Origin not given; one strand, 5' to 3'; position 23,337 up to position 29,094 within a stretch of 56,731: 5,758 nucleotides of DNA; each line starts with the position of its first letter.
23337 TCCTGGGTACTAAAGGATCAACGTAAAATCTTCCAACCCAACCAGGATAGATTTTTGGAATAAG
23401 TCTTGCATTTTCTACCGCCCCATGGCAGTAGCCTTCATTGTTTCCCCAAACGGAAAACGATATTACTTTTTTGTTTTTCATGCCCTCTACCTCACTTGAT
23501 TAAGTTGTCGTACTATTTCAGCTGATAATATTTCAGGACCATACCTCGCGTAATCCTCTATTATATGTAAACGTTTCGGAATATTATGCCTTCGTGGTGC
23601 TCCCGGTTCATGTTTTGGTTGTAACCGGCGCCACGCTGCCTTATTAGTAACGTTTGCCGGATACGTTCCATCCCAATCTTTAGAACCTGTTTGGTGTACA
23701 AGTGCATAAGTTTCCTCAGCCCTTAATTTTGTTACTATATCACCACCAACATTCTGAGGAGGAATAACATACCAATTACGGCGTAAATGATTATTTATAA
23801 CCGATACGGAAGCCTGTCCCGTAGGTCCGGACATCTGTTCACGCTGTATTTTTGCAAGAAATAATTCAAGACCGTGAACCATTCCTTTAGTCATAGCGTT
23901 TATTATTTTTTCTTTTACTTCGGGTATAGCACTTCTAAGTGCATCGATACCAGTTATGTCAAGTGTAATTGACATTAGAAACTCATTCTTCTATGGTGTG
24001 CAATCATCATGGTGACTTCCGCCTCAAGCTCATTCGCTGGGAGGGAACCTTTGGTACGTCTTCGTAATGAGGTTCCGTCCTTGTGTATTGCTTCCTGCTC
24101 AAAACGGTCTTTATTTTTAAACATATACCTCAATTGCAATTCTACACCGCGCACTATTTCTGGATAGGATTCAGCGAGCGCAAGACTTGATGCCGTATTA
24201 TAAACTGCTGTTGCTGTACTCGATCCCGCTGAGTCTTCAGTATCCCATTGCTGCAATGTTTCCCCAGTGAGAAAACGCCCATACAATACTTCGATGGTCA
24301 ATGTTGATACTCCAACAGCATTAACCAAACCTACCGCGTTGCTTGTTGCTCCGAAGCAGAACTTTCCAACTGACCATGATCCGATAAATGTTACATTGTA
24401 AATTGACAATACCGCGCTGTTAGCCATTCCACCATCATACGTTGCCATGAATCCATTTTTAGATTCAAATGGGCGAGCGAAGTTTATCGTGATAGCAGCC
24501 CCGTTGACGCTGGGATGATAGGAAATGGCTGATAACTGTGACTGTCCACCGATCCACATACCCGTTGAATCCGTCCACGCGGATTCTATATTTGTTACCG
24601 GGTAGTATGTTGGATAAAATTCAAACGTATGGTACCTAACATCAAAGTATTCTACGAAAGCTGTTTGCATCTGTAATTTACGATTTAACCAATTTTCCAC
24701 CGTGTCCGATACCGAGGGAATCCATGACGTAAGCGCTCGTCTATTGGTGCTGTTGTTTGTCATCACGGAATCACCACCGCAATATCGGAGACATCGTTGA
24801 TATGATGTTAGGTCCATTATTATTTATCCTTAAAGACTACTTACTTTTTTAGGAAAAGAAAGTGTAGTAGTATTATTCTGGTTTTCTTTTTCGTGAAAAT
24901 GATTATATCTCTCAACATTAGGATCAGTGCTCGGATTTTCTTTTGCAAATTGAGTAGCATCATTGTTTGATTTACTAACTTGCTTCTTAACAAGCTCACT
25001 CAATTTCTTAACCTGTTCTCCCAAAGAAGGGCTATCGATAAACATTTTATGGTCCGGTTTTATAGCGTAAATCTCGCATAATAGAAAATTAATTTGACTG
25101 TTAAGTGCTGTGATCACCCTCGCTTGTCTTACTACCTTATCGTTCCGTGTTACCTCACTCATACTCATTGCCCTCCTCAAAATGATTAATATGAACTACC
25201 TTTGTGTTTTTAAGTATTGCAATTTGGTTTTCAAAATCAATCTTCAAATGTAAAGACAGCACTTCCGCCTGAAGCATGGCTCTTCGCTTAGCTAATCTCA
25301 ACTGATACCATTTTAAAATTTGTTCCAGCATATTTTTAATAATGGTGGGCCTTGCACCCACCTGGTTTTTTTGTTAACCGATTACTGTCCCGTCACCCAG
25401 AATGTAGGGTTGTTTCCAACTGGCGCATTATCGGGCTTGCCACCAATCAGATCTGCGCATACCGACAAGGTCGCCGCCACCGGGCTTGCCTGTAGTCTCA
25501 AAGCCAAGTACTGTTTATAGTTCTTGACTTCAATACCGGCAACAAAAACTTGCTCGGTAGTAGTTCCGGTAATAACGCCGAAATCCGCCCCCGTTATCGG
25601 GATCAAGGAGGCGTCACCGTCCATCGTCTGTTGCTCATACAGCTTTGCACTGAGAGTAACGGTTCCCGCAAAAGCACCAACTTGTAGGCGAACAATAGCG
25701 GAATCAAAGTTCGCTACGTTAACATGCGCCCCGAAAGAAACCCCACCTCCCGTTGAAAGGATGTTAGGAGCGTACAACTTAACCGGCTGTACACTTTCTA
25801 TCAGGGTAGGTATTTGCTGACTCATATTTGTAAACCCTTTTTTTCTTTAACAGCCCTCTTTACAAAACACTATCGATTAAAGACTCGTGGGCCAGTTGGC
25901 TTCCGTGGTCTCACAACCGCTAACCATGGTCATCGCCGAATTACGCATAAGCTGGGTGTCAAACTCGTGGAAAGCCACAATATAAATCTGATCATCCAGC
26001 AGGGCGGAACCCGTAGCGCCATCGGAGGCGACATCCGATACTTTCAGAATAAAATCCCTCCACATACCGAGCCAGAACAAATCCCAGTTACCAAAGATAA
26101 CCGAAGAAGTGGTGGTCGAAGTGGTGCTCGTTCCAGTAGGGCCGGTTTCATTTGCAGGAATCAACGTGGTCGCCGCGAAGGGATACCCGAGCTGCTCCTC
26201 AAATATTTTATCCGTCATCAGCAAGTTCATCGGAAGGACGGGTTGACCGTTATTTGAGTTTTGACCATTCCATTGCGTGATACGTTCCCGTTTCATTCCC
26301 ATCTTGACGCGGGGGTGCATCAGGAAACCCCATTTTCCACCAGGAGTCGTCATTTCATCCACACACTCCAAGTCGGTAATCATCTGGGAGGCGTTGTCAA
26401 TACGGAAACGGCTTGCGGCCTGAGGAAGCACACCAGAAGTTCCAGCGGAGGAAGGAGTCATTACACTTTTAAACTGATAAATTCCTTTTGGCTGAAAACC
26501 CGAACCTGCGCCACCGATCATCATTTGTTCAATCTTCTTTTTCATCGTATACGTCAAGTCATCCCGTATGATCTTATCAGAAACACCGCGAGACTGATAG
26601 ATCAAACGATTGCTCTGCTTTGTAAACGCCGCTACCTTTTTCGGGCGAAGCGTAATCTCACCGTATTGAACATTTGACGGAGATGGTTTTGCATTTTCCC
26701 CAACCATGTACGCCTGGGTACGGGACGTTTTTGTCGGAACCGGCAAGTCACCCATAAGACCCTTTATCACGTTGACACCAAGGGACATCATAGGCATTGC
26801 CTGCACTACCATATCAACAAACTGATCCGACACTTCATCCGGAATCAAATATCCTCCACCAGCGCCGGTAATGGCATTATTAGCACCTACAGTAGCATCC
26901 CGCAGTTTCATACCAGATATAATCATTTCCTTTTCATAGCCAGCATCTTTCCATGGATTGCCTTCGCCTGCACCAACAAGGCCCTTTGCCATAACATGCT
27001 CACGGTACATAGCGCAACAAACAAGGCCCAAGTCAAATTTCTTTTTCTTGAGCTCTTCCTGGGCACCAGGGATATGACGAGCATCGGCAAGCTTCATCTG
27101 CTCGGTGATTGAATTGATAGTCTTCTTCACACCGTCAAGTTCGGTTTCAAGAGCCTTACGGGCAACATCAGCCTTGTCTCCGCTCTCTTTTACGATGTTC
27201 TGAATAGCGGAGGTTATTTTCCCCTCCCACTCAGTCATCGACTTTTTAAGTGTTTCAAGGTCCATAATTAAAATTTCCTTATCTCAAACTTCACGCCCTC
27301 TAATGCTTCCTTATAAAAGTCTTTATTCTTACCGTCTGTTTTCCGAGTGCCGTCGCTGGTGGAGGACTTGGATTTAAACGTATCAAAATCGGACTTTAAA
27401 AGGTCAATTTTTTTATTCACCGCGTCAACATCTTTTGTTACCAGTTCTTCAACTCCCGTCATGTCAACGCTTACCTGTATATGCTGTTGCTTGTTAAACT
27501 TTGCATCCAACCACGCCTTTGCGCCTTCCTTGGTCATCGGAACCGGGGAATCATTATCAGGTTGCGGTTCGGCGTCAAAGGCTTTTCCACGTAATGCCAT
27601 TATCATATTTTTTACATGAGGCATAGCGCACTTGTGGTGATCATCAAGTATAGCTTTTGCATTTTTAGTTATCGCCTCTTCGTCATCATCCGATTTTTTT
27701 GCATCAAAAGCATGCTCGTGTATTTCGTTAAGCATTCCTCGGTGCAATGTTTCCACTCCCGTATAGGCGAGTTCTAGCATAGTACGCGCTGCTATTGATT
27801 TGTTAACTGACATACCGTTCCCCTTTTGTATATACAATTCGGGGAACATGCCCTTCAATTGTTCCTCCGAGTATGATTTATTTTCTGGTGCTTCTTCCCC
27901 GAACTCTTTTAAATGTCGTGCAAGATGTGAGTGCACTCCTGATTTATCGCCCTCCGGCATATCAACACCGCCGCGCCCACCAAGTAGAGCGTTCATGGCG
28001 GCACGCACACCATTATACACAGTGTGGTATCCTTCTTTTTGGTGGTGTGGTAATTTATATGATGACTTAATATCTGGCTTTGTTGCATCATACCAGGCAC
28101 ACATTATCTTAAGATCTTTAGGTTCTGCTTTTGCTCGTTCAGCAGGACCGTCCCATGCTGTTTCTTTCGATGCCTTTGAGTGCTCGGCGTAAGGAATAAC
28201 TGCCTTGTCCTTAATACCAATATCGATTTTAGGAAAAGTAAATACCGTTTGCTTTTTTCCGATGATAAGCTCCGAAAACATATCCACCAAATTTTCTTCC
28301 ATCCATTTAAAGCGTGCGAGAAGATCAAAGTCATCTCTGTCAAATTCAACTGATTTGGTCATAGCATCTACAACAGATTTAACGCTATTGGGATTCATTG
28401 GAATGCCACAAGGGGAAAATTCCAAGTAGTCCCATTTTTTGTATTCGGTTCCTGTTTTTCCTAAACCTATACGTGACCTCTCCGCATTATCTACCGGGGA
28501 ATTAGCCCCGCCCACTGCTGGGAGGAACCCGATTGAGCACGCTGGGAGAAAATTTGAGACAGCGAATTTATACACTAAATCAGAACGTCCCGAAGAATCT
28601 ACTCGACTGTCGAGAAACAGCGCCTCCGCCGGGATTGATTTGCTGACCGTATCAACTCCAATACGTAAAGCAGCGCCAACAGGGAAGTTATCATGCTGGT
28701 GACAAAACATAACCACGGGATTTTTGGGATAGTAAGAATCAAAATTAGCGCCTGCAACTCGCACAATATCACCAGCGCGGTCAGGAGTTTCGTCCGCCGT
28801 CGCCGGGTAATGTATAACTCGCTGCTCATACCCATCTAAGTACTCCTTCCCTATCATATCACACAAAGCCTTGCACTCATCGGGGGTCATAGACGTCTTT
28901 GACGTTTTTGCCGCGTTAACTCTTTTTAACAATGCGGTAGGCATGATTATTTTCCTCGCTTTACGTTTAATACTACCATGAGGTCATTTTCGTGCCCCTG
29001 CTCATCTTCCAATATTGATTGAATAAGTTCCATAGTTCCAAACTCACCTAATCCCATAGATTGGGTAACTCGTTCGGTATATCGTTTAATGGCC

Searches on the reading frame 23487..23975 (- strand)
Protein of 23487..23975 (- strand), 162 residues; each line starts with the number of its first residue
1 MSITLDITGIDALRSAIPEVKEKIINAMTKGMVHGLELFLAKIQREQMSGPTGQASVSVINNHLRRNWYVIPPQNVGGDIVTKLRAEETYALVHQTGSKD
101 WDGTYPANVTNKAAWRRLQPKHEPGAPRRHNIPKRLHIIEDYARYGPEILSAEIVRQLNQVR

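Call 7: search_protein_families(library=phrogs, proteins=[window:23487-23975:-], max_evalue=0.001)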
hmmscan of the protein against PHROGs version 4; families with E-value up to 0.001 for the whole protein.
window:23487-23975:- (162 aa): 0 families

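Call 27: search_protein_families(library=pfam, proteins=[window:23487-23975:-], max_evalue=0.05)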
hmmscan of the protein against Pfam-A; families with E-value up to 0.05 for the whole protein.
window:23487-23975:- (162 aa): 0 families

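Call 108: search_dna_similar(query=window:23487-23975:-, collection=phages, mode=protein, max_evalue=0.1, max_rows=10)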
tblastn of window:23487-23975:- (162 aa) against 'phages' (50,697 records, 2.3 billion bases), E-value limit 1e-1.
No match.

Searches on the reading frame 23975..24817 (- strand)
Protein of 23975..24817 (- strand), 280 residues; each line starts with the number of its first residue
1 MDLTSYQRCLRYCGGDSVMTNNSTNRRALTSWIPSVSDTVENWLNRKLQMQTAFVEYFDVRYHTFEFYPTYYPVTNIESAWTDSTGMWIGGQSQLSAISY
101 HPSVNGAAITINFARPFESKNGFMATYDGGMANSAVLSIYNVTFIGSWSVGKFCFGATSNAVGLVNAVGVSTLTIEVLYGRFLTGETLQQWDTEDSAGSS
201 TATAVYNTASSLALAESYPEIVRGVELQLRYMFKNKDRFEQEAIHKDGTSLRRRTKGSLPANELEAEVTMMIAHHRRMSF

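Call 7: search_protein_families(library=phrogs, proteins=[window:23975-24817:-], max_evalue=0.001)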
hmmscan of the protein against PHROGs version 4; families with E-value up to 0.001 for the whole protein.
window:23975-24817:- (280 aa): 1 family
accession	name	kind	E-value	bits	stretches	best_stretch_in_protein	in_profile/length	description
phrog_358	-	unknown function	7.5e-06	24.4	1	63-198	399-520/2056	-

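Call 27: search_protein_families(library=pfam, proteins=[window:23975-24817:-], max_evalue=0.05)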
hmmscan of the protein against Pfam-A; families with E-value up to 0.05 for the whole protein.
window:23975-24817:- (280 aa): 0 families

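Call 63: search_dna_similar(query=window:23975-24817:-, collection=phages, mode=protein, max_evalue=0.01, max_rows=12)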
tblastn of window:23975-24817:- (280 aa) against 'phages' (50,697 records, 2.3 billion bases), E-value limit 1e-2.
No match.

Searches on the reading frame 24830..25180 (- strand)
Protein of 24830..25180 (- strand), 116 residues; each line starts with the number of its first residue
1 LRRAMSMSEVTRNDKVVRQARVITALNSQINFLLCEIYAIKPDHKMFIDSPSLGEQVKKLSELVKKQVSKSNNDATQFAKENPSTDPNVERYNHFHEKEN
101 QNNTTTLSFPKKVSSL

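Call 27: search_protein_families(library=pfam, proteins=[window:24830-25180:-], max_evalue=0.05)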
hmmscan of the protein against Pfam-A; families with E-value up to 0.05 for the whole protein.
window:24830-25180:- (116 aa): 2 families
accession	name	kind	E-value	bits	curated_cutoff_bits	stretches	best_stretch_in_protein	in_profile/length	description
PF05823.17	Gp-FAR-1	-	0.013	16.4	29.2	1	50-81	50-81/149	Nematode fatty acid retinoid binding protein (Gp-FAR-1)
PF05100.17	Phage_tail_L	-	0.014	15.1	25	1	62-106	74-119/206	Phage minor tail protein L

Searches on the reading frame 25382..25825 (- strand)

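Call 7: search_protein_families(library=phrogs, proteins=[window:25382-25825:-], max_evalue=0.001)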
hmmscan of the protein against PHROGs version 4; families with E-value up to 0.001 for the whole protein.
window:25382-25825:- (147 aa): 1 family
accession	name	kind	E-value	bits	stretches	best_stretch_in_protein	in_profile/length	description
phrog_5707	-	unknown function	4.1e-07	31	1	8-122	5-121/134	-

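Call 27: search_protein_families(library=pfam, proteins=[window:25382-25825:-], max_evalue=0.05)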
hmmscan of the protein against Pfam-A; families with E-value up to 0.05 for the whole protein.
window:25382-25825:- (147 aa): 0 families

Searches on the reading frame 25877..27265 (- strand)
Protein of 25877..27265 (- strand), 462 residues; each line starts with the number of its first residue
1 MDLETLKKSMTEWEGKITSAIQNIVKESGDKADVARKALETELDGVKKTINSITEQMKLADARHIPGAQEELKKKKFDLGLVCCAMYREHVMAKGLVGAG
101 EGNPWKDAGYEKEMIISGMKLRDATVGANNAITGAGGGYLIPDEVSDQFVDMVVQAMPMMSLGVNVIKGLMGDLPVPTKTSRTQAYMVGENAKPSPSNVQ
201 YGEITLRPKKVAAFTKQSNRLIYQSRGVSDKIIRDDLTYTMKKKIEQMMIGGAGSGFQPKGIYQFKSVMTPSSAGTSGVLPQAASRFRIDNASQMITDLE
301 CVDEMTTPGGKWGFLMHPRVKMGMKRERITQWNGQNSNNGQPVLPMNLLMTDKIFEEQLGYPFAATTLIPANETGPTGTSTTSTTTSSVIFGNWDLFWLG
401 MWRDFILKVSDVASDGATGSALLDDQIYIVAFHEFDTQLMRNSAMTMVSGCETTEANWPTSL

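Call 7: search_protein_families(library=phrogs, proteins=[window:25877-27265:-], max_evalue=0.001)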
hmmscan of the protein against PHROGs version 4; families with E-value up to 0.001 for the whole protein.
window:25877-27265:- (462 aa): 2 families
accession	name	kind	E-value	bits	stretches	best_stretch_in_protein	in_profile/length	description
phrog_617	-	head and packaging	2.6e-32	113.5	1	123-449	333-622/626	major head protein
phrog_10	-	head and packaging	5.7e-31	109.2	1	1-445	260-630/752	major head protein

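Call 9: search_dna_similar(query=window:25877-27265:-, collection=phages, mode=protein, max_rows=15)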
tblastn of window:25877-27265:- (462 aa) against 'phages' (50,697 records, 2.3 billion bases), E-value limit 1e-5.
Records with a match: 48; places in all: 48; records where one place covers at least 80% of the query: 2.
Best place of each record, by identity: <60% 48.
By first word of the organism name: Xanthomonas 10; Escherichia 8; Rhodobacter 7; Vibrio 2; Bacteriophage 2; Burkholderia 2; Cellulophaga 2; Pseudomonas 2; Ralstonia 2; Achromobacter 2; and 8 more.
By host as written in the record: Xanthomonas campestris pv. campestris GBBC 1419 8; Escherichia coli 5; Rhodobacter capsulatus YW1 5; - 2; Burkholderia cenocepacia 2; Cellulophaga baltica NN015839 2; Pseudomonas aeruginosa UVA4 2; Ralstonia solanacearum 2; and 16 more.
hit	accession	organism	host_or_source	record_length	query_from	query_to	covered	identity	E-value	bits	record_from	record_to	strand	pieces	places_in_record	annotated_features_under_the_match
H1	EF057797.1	Vibrio phage VP882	Vibrio parahaemolyticus O3:K6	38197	78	448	80%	22.3%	5e-10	68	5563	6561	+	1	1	putative phage-related protein | hypothetical protein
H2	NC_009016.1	Vibrio phage VP882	Vibrio parahaemolyticus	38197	78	448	80%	22.3%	5e-10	68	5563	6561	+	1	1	major head protein | hypothetical protein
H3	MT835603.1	Bacteriophage sp.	human fecal samples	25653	139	452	68%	23.5%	5e-12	74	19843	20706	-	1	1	record has no annotation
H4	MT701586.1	Burkholderia phage Mica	Burkholderia cenocepacia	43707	145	453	67%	23.8%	1e-12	77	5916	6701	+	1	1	major capsid protein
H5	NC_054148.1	Burkholderia phage Mica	Burkholderia cenocepacia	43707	145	453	67%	23.8%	1e-12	77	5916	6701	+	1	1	major head protein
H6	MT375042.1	Acinetobacter phage vB_AbaP_Alexa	Acinetobacter baumannii NIPH 201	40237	143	453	67%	22.8%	6e-10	68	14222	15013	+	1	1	major capsid protein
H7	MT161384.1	Xanthomonas phage FoX5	Xanthomonas campestris pv. campestris ...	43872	149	447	65%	23.5%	1e-11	74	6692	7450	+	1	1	major capsid protein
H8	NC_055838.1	Xanthomonas phage FoX5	Xanthomonas campestris pv. campestris ...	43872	149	447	65%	23.5%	1e-11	74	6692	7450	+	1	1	major head protein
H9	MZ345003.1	Xanthomonas phage M29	Xanthomonas campestris pv. campestris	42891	149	447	65%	23.5%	1e-11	73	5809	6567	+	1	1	major capsid protein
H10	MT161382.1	Xanthomonas phage FoX2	Xanthomonas campestris pv. campestris ...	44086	149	447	65%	23.5%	1e-11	73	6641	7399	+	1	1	major capsid protein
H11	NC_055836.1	Xanthomonas phage FoX2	Xanthomonas campestris pv. campestris ...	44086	149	447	65%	23.5%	1e-11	73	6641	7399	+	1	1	major head protein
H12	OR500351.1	Xanthomonas phage Murka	Xanthomonas campestris pv. campestris ...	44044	149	447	65%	23.5%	1e-11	73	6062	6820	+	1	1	major capsid protein and protease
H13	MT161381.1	Xanthomonas phage FoX1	Xanthomonas campestris pv. campestris ...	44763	149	447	65%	23.5%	1e-11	73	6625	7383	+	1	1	major capsid protein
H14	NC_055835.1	Xanthomonas phage FoX1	Xanthomonas campestris pv. campestris ...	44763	149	447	65%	23.5%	1e-11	73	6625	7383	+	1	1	major head protein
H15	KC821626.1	Cellulophaga phage phi39:1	Cellulophaga baltica NN015839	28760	148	415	58%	25.6%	1e-11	73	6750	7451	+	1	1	phage capsid protein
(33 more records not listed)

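Call 12: find_related_loci(query=window:25877-27265:-, collection=viral_contigs, flank=10000)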
Query window:25877-27265:- (462 aa) in viral_contigs; peptide patterns used: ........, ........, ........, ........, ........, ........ (x = any residue, [..] = any of these).
20 stretches matched a pattern; 9 encode a relative of the query (tblastn E <= 1e-3); 9 distinct loci.
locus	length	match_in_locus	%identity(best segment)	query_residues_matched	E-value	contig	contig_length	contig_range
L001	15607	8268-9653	99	1-462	0e+0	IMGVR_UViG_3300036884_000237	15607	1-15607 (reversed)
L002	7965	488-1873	99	1-462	0e+0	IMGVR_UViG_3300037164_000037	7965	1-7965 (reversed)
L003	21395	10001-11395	73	1-462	0e+0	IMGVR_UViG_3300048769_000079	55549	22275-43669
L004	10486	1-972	99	139-462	0e+0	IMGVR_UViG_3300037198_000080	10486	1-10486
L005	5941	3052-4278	28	15-457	2e-38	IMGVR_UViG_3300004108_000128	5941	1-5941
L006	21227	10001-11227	28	15-457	3e-38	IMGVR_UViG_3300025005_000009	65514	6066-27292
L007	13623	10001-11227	28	15-457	3e-38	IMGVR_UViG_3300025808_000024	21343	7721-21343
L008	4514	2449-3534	28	32-436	2e-36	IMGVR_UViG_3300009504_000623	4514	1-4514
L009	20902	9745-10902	29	39-454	5e-42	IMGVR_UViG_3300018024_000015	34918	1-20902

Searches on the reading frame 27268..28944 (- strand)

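Call 7: search_protein_families(library=phrogs, proteins=[window:27268-28944:-], max_evalue=0.001)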
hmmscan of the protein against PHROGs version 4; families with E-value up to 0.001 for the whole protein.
window:27268-28944:- (558 aa): 2 families
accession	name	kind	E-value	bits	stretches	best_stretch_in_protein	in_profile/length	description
phrog_80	-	head and packaging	0.00032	21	0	107-231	301-410/607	head maturation protease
phrog_617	-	head and packaging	0.00082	19.4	0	40-187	24-156/626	major head protein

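Call 27: search_protein_families(library=pfam, proteins=[window:27268-28944:-], max_evalue=0.05)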
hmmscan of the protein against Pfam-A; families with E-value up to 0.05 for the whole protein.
window:27268-28944:- (558 aa): 0 families
